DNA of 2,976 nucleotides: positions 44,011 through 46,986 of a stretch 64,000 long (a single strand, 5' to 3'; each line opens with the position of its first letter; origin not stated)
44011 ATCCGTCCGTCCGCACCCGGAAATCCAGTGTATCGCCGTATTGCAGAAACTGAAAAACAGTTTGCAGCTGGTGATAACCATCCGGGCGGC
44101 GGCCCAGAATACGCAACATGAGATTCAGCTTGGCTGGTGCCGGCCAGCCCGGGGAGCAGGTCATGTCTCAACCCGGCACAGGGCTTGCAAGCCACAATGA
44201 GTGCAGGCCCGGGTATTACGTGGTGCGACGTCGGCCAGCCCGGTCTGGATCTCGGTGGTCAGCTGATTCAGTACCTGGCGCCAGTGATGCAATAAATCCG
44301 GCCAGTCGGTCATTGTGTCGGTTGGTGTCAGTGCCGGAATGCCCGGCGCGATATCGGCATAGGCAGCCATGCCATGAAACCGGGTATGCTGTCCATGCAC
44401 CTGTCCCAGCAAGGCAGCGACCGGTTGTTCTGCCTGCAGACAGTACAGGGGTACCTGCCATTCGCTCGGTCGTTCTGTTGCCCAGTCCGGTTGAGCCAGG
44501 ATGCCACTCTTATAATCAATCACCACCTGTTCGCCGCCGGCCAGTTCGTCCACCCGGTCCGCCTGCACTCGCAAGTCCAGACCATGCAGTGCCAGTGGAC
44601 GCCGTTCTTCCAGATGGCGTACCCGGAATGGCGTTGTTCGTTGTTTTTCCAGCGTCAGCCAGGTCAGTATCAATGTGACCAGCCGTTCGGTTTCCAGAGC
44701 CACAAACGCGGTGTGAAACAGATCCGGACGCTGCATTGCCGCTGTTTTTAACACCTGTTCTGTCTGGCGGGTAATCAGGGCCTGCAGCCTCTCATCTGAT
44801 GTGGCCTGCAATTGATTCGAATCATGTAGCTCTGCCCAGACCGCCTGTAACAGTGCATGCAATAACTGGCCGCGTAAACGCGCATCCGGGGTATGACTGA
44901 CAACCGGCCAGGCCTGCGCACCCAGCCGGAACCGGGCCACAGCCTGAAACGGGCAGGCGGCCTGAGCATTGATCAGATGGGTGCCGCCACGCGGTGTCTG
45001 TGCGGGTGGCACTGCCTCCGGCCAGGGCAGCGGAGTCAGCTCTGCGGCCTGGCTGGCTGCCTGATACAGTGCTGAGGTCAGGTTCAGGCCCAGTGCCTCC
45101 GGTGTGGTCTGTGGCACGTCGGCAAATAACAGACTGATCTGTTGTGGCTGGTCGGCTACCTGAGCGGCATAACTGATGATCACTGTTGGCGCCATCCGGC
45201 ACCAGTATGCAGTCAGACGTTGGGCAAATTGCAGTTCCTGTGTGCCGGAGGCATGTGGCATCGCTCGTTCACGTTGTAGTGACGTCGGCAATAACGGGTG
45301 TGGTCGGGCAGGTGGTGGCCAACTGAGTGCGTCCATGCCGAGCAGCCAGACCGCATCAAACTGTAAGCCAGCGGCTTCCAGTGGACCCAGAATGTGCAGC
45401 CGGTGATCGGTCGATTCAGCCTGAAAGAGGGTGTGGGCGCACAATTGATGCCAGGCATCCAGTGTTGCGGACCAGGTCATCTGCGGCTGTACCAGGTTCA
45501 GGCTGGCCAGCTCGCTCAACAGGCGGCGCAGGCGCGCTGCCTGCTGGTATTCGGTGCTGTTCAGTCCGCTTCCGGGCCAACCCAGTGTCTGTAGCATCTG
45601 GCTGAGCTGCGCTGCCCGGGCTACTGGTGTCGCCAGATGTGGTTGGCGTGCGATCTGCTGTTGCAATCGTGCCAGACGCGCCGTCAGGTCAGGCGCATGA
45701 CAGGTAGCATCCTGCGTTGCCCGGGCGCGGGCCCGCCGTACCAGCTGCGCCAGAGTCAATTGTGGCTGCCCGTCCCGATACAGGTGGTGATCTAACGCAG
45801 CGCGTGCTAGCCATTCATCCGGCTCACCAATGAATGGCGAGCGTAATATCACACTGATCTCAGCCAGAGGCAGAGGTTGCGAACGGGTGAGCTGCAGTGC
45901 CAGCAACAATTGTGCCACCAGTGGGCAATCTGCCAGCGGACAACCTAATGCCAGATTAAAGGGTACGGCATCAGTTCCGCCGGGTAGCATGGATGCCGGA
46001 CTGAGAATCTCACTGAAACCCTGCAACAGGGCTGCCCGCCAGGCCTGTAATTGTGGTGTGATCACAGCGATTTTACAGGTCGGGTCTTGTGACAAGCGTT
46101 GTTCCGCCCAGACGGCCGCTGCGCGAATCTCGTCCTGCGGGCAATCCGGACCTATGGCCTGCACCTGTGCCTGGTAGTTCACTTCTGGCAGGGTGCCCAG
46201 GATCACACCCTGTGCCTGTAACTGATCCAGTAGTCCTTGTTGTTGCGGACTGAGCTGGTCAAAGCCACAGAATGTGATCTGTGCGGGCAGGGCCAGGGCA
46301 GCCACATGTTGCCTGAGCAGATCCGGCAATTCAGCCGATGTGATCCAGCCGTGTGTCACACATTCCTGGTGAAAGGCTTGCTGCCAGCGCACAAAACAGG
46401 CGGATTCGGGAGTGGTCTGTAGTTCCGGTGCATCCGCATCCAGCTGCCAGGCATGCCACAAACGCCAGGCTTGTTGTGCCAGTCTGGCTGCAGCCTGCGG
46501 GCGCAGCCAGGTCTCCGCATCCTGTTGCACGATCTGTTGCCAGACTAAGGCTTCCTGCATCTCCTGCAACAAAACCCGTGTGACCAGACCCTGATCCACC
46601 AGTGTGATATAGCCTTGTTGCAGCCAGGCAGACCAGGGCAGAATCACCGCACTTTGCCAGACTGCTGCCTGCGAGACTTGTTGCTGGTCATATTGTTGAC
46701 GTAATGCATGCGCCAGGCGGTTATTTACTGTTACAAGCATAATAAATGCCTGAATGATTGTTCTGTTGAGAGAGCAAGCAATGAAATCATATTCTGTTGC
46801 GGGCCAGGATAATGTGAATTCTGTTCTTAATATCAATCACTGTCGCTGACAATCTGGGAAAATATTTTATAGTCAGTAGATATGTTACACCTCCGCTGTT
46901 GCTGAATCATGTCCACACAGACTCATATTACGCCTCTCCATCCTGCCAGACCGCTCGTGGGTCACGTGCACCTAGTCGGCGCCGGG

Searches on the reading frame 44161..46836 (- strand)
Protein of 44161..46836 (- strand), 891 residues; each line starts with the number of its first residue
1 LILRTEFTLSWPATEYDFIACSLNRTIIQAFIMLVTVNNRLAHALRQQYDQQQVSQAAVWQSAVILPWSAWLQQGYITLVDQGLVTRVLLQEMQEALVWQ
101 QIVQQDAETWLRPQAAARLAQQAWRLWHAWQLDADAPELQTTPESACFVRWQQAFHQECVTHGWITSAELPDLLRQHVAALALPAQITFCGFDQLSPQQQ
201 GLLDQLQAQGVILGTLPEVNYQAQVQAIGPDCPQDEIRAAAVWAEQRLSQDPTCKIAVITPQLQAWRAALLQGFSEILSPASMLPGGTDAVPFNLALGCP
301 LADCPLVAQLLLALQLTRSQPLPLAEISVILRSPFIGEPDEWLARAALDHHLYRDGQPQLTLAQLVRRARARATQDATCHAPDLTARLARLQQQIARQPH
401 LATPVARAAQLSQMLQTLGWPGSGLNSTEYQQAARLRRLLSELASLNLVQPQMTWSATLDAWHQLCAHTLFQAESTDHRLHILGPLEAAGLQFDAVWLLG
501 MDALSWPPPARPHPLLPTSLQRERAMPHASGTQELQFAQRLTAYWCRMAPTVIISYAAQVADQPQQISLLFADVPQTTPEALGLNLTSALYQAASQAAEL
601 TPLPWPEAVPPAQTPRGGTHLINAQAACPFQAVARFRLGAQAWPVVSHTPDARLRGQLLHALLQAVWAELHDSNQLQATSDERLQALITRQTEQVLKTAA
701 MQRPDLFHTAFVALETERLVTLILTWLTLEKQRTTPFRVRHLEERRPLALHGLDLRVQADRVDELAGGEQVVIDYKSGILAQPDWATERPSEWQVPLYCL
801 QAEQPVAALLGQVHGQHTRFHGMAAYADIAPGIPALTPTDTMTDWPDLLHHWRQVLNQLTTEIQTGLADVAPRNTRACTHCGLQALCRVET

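Call 52: search_protein_families(library=ncbifam, proteins=[window:44161-46836:-], max_evalue=0.00001)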
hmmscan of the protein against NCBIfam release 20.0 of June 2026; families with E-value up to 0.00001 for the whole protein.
window:44161-46836:- (891 aa): 2 families
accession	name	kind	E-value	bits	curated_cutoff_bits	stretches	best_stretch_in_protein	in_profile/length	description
TIGR03623.1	TIGR03623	subfamily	2.7e-225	750.5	299.6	1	33-889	3-876/876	probable DNA repair protein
TIGR02786.1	addB_alphas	equivalog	1.8e-15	56.2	486.5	1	366-778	497-904/1024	double-strand break repair protein AddB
